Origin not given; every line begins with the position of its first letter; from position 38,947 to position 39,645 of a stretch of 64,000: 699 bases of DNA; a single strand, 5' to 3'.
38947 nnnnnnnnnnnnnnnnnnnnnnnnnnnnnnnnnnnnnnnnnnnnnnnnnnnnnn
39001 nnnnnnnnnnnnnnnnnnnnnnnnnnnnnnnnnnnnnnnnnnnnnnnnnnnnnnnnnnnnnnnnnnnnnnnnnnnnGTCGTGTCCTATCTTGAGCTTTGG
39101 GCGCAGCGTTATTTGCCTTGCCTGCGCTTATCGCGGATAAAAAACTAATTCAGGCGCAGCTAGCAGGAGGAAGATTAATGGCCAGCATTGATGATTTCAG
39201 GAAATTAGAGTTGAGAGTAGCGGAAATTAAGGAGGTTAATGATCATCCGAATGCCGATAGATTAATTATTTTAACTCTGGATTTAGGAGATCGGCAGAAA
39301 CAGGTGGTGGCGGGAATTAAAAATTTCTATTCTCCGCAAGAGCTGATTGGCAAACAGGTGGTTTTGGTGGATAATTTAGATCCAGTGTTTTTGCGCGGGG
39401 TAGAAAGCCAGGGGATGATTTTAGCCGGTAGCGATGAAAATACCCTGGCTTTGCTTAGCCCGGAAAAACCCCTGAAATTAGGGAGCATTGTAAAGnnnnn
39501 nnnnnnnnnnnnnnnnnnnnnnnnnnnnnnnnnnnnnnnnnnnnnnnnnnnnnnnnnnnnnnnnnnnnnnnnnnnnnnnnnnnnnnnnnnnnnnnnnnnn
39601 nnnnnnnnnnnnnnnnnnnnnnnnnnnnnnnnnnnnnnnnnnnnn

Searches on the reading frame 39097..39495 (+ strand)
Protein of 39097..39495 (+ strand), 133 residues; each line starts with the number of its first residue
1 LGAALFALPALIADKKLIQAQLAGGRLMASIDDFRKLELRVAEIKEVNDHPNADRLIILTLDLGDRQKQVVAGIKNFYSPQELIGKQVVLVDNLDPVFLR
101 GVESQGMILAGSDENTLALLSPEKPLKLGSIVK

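Call 9: search_protein_families(library=pfam, proteins=[window:39097-39495:+], max_evalue=0.001)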
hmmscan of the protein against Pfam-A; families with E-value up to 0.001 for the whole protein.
window:39097-39495:+ (133 aa): 1 family
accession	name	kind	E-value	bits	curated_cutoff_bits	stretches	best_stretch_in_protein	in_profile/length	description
PF01588.26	tRNA_bind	-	1.2e-29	102.7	27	1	39-130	1-95/96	Putative tRNA binding domain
